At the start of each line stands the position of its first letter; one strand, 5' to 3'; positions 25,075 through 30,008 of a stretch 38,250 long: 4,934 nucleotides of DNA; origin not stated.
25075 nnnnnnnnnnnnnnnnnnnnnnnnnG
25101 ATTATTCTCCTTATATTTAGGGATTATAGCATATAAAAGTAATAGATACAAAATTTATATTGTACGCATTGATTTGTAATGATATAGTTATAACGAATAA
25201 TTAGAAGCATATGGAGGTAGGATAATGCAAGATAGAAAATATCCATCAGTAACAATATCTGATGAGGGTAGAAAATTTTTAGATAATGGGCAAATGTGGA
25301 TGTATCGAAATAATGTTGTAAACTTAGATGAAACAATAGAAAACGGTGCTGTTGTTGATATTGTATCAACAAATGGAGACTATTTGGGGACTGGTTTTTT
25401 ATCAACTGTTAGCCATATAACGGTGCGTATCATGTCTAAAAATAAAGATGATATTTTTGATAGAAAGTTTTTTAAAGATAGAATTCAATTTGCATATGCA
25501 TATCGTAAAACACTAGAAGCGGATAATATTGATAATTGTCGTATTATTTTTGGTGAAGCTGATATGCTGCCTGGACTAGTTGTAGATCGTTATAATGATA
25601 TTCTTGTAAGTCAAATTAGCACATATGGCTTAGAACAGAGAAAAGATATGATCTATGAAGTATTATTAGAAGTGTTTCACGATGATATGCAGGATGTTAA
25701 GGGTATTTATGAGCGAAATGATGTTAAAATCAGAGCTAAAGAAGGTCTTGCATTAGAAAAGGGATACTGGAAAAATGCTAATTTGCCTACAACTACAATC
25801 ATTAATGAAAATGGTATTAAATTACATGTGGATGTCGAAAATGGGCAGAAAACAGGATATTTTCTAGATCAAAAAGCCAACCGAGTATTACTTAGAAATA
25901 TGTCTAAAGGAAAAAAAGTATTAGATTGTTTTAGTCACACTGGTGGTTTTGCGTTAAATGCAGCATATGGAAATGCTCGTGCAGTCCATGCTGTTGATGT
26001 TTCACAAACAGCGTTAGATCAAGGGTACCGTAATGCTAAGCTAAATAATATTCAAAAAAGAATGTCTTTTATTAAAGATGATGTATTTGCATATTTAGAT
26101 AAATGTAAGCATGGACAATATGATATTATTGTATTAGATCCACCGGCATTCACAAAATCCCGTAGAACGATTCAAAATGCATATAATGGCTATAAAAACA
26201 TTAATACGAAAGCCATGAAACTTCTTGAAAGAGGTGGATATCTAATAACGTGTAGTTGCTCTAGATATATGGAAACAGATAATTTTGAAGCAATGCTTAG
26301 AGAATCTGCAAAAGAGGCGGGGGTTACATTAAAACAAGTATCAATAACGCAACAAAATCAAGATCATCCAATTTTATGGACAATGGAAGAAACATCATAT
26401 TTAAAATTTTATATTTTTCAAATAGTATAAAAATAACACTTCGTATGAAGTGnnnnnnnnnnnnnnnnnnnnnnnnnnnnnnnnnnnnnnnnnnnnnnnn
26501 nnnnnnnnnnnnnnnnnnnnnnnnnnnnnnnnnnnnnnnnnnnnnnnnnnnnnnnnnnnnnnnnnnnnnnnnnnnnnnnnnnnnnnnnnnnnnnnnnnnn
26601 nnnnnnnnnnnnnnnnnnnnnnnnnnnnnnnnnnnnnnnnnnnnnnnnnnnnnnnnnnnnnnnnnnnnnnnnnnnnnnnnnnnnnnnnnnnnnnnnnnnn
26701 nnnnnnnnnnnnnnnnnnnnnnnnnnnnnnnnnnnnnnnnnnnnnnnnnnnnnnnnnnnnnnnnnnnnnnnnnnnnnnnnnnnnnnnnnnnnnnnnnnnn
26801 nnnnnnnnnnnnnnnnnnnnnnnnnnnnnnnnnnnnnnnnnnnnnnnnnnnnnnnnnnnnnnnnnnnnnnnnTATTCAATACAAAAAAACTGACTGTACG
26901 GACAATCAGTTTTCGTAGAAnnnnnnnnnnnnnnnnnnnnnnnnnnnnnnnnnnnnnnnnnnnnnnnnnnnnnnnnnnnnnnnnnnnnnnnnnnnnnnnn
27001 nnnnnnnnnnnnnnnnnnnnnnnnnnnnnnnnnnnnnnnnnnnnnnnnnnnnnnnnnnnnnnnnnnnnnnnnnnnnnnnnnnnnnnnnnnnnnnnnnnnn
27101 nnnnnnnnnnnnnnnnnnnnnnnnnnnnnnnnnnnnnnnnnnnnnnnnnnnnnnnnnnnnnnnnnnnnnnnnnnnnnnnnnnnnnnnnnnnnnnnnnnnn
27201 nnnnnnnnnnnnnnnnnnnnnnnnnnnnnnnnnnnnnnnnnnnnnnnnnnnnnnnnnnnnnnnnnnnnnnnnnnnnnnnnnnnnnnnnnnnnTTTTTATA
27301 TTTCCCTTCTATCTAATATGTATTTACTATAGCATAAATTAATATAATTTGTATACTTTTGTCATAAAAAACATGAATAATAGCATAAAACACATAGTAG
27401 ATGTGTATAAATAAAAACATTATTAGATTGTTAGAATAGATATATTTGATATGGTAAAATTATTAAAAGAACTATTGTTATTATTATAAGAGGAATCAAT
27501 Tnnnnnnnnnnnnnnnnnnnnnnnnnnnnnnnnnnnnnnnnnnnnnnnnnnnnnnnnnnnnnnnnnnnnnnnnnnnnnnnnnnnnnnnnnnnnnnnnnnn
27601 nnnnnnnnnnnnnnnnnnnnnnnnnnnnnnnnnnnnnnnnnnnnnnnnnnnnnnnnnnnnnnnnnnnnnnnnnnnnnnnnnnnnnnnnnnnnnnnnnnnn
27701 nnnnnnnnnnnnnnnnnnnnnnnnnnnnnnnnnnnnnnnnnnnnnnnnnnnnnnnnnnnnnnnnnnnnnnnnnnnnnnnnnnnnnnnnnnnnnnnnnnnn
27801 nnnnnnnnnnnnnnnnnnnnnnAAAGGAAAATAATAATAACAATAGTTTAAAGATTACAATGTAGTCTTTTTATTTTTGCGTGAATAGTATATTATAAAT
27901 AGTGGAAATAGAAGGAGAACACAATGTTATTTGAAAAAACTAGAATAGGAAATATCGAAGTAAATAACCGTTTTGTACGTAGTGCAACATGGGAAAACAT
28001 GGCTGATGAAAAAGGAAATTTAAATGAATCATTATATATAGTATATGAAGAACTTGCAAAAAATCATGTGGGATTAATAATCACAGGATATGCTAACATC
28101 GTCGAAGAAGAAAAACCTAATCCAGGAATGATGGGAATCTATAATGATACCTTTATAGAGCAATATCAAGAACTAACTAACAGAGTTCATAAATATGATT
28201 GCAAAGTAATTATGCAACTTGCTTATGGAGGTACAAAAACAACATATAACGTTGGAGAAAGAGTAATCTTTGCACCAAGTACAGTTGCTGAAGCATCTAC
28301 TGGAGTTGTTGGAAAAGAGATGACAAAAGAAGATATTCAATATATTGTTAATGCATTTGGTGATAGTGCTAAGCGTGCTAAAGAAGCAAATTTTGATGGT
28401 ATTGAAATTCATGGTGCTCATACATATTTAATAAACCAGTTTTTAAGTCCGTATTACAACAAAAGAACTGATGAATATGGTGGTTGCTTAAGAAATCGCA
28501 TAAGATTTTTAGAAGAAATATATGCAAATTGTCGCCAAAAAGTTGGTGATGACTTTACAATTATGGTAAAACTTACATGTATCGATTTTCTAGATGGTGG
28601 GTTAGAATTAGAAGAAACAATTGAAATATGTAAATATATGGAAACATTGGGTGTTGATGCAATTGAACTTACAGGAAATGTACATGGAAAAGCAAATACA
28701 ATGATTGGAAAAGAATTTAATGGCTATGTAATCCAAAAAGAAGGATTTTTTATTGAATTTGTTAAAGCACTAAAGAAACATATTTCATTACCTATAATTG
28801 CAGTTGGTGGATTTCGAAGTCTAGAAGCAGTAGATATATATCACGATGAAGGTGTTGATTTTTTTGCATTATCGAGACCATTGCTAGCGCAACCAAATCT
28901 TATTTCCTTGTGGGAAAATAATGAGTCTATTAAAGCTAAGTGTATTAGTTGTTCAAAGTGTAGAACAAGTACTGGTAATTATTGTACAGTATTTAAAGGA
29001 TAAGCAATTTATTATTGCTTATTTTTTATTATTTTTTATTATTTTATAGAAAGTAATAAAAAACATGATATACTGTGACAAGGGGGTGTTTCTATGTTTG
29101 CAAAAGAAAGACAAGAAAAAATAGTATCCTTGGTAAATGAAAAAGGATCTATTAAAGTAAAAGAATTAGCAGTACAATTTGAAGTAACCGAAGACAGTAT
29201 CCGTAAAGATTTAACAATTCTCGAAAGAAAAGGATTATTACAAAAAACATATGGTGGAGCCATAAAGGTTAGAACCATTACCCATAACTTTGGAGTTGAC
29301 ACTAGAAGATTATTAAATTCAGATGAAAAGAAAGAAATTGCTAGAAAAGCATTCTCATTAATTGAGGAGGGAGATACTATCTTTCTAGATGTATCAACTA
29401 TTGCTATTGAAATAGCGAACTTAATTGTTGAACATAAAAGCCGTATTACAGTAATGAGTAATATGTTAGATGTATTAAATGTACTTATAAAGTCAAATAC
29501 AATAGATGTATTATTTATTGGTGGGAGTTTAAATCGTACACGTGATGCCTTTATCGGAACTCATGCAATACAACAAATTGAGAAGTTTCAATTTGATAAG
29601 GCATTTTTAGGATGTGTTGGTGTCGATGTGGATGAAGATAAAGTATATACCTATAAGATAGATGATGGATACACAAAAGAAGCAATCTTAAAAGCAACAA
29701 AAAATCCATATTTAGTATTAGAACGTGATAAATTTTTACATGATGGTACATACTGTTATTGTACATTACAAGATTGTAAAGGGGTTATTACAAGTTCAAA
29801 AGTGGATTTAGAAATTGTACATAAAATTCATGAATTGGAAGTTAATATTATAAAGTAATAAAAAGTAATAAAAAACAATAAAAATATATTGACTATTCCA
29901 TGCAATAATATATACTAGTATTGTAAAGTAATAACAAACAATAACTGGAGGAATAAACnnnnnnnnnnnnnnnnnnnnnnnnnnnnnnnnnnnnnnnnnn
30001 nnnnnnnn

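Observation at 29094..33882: DeoR-regulated glycyl-radical eliminase, activase and FSA/TalC-like aldolase operon (YbiW-YbiY-FsaA-type)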

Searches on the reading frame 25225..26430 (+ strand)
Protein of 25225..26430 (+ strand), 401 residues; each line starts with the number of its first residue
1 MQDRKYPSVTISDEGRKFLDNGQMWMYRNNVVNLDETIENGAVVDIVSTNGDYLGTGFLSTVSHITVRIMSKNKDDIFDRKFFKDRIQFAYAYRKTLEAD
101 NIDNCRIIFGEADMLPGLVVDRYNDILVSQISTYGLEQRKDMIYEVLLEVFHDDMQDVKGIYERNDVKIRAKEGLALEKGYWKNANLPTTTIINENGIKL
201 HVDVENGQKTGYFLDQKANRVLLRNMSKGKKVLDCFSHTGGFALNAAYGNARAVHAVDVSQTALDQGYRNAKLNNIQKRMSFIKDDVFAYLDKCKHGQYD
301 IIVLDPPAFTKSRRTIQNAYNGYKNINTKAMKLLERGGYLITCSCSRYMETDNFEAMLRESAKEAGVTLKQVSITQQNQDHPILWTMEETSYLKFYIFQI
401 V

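Call 4: search_protein_families(library=pfam, proteins=[window:25225-26430:+])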
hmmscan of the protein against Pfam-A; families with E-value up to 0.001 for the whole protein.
window:25225-26430:+ (401 aa): 12 families
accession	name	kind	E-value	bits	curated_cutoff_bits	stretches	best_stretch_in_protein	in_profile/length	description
PF10672.15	Methyltrans_SAM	-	1.5e-29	103.6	27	1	184-364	79-255/286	S-adenosylmethionine-dependent methyltransferase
PF17785.7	PUA_3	-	9e-15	54.7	22.6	1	9-72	1-64/64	PUA-like domain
PF13847.12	Methyltransf_31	-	7.5e-12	45.6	27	1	227-383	2-140/145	Methyltransferase domain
PF05175.20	MTS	-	4.1e-11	43.2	23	1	217-344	18-140/170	Methyltransferase small domain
PF02475.24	TRM5-TYW2_MTfase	-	9.5e-11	42.4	28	1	191-308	1-114/164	TRM5/TYW2 methyltransferase domain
PF03602.21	Cons_hypoth95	-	4e-10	40.1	24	1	223-320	36-133/182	Conserved hypothetical protein 95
PF09445.16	Methyltransf_15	-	3.5e-08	33.7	22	1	230-308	2-81/165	RNA cap guanine-N2 methyltransferase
PF06325.19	PrmA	-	1.4e-05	25.2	22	1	225-303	158-231/296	Ribosomal protein L11 methyltransferase (PrmA)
PF02005.22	TRM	-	1.5e-05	24.8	27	1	229-306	50-128/376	N2,N2-dimethylguanosine tRNA methyltransferase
PF13649.12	Methyltransf_25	-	3.9e-05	24.7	27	1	232-304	1-70/97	Methyltransferase domain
PF01728.25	FtsJ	-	5.8e-05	23.5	24.1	1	226-367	19-161/181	FtsJ-like methyltransferase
PF01170.24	UPF0020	-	0.00022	21.5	22.3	1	227-373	27-190/197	RMKL-like, methyltransferase domain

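Call 5: search_protein_families(library=ncbifam, proteins=[window:25225-26430:+])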
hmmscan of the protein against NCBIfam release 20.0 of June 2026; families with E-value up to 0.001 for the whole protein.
window:25225-26430:+ (401 aa): 28 families (the best 25 are shown)
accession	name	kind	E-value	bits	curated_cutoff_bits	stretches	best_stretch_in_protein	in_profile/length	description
NF011707.0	PRK15128.1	equivalog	4.1e-87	292.6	712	1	17-398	13-393/396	23S rRNA (cytosine(1962)-C(5))-methyltransferase RlmI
NF053718.1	23SC1962Mtase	equivalog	1.3e-83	280.8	575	1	9-400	2-382/383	23S rRNA (cytosine(1962)-C(5))-methyltransferase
NF046099.1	RSP_2647_MTase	equivalog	1.6e-72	244.5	600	1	16-399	11-390/391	RSP_2647 family RNA methyltransferase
NF033380.1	Rlm_2499C5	equivalog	1.5e-69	234.7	650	1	11-398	6-388/391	23S rRNA (cytosine(2499)-C(5))-methyltransferase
NF008748.0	PRK11783.1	equivalog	1.3e-35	122.8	466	1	66-353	381-668/704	bifunctional 23S rRNA (guanine(2069)-N(7))-methyltransferase RlmK/23S rRNA (guanine(2445)-N(2))-methyltransferase RlmL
TIGR00536.1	hemK_fam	subfamily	9.6e-13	47.8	115.5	1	217-309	104-193/286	HemK family protein methyltransferase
NF011529.0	PRK14968.1-3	equivalog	2.3e-11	43.5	162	1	222-317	26-118/198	putative methyltransferase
TIGR03533.1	L3_gln_methyl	equivalog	4.9e-09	35.9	229.7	1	223-311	117-202/284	50S ribosomal protein L3 N(5)-glutamine methyltransferase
TIGR00479.1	rumA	equivalog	7.3e-09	35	183.55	1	225-307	290-372/432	23S rRNA (uracil(1939)-C(5))-methyltransferase RlmD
NF047732.1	tRNAMtaseTrm5bMeth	equivalog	1.3e-08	34.2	500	1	124-287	103-255/337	tRNA (guanine(37)-N1)-methyltransferase Trm5b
TIGR03534.1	RF_mod_PrmC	equivalog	3e-08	33.4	199.1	1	224-309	82-167/253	peptide chain release factor N(5)-glutamine methyltransferase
TIGR00095.1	TIGR00095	equivalog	4.7e-08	32.9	117.5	1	227-331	51-157/194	16S rRNA (guanine(966)-N(2))-methyltransferase RsmD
NF047853.1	tRm6a37MtseTrmN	equivalog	2.6e-07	30.6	350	1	226-316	41-132/244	tRNA(1)(Val) (adenine(37)-N(6))-methyltransferase TrmN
NF043040.1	corrin_prot_MT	hypoth_equivalog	2.6e-07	30.3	180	1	219-303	32-115/216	corrinoid protein-associated methyltransferase CpaM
NF047728.1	tRNAMtaseTaw22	equivalog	4.2e-07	29.4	550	1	124-304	94-263/336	tRNA (guanine(37)-N1)/4-demethylwyosine(37)-methyltransferase Taw22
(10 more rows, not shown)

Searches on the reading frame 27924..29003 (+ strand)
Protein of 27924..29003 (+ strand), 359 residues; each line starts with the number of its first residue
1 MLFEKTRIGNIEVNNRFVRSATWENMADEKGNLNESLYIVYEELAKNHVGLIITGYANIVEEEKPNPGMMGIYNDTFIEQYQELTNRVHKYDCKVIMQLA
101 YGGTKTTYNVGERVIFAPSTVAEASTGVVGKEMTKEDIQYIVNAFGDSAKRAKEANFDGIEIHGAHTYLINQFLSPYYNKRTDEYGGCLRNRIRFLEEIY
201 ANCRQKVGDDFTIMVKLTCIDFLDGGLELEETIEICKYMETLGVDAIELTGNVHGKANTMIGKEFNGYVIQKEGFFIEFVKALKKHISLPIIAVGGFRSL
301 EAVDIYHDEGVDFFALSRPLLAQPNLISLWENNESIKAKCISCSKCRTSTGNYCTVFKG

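Call 4: search_protein_families(library=pfam, proteins=[window:27924-29003:+])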
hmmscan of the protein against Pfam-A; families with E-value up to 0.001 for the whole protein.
window:27924-29003:+ (359 aa): 2 families
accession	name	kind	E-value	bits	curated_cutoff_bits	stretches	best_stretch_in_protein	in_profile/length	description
PF00724.26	Oxidored_FMN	-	2.1e-66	225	27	1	2-328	2-333/342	NADH:flavin oxidoreductase / NADH oxidase family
PF01207.24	Dus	-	2.3e-05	24.1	20.4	1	182-329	96-226/311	Dihydrouridine synthase (Dus)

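Call 5: search_protein_families(library=ncbifam, proteins=[window:27924-29003:+])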
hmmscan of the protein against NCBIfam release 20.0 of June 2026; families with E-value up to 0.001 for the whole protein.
window:27924-29003:+ (359 aa): 8 families
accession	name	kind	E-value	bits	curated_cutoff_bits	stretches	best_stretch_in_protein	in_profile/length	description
TIGR03997.1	mycofact_OYE_2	equivalog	7e-70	236.1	793.15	1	2-347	2-346/645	mycofactocin system FadH/OYE family oxidoreductase 2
NF041087.1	bile_acid_BaiCD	equivalog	2.9e-63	214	825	1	2-345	4-344/642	bile acid Fe-S flavoenzyme BaiCD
NF010047.0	PRK13523.1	equivalog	7e-60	202.8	431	1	2-326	5-316/339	NADPH dehydrogenase NamA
NF045592.1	bili_reduct_N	equivalog_domain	2.6e-52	178.2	425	1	2-346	2-348/363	bilirubin reductase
NF045599.1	bili_reduct_long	exception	3.7e-47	160.9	750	1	2-346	1-349/641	bilirubin reductase, long form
NF006101.0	PRK08255.1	equivalog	1.1e-45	156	1078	1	2-326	399-726/768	bifunctional salicylyl-CoA 5-hydroxylase/oxidoreductase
NF007899.0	PRK10605.1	subfamily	4.7e-32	111.6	403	1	2-332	6-339/365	N-ethylmaleimide reductase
TIGR03996.1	mycofact_OYE_1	hypoth_equivalog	3.9e-22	78.5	627.9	1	32-345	31-336/633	mycofactocin system FadH/OYE family oxidoreductase 1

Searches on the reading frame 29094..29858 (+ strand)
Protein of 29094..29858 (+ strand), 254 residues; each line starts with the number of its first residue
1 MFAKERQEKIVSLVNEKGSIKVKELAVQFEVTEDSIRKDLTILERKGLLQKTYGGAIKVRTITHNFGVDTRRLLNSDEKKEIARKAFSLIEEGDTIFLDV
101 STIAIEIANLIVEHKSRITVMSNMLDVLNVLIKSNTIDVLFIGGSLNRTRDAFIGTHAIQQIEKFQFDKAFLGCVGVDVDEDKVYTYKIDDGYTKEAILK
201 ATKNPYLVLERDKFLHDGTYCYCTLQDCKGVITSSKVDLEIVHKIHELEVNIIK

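Call 4: search_protein_families(library=pfam, proteins=[window:29094-29858:+])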
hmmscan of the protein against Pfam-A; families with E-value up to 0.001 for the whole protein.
window:29094-29858:+ (254 aa): 6 families
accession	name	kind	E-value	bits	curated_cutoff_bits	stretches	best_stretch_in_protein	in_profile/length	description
PF00455.28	DeoRC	-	1e-39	136.5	31.8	1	75-234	2-159/160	DeoR C terminal sensor domain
PF08220.18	HTH_DeoR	-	2.5e-15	56.4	21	1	6-57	1-52/57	DeoR-like helix-turn-helix domain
PF08279.18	HTH_11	-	5e-07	30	25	1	6-47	1-43/55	HTH domain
PF19187.6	HTH_PafC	-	8.2e-06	26.1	32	1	9-61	8-60/115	PafC helix-turn-helix domain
PF00392.27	GntR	-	0.00023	21.2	27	1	20-59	24-64/64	Bacterial regulatory proteins, gntR family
PF09012.17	FeoC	-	0.00047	20.7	21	0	13-52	8-47/69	FeoC like transcriptional regulator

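Call 5: search_protein_families(library=ncbifam, proteins=[window:29094-29858:+])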
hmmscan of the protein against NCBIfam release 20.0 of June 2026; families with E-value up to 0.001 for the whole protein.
window:29094-29858:+ (254 aa): 16 families
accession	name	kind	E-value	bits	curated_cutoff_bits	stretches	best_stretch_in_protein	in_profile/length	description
NF040755.1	AgaR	equivalog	9.2e-45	152.8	260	1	3-253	4-254/256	transcriptional repressor AgaR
NF007753.1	PRK10434.1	equivalog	4.6e-42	144.3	350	1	2-253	2-251/253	glucitol operon DNA-binding transcriptional repressor SrlR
NF041397.1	TranRegGlpR_Halo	equivalog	7.9e-41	140.3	300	1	1-253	1-250/253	HTH-type transcriptional regulator GlpR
NF007316.0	PRK09802.1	equivalog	1.4e-37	129.4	351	1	4-253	16-265/269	DeoR family transcriptional regulator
NF008154.0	PRK10906.1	equivalog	4.8e-30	104.7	331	1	4-248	4-245/252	DeoR/GlpR family transcriptional regulator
NF040890.1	trans_reg_YgbI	equivalog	2.1e-26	92.9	400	1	1-253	1-250/253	DNA-binding transcriptional repressor YgbI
NF007720.0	PRK10411.1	equivalog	1.9e-25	89.6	259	1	4-236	3-234/243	L-fucose operon activator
NF040887.2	trans_reg_YciT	exception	2e-25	89.8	450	1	5-251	3-244/246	DNA-binding transcriptional regulator YciT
NF010034.0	PRK13509.1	equivalog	3.5e-21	75.7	244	1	3-253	3-249/251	HTH-type transcriptional regulator UlaR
NF007961.0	PRK10681.1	equivalog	4e-16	59.2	244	1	5-252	7-250/252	DNA-binding transcriptional repressor DeoR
NF053704.1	TransRegCcpNBacil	equivalog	1.8e-06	27.5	260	1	4-50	4-50/208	transcriptional regulator CcpN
NF053609.1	Sul12a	equivalog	8.5e-05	22.7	150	1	6-78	6-78/103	Sul12a family chromatin-organizing protein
NF033788.1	HTH_metalloreg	subfamily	0.00013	21.7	55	1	2-53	8-59/77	metalloregulator ArsR/SmtB family transcription factor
NF007001.0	PRK09464.1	equivalog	0.00024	20.8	330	1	23-65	38-81/254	pyruvate dehydrogenase complex transcriptional repressor PdhR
TIGR01884.1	cas_HTH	subfamily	0.00028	20.3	60.2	1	5-52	142-189/202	CRISPR-associated CARF protein Csa3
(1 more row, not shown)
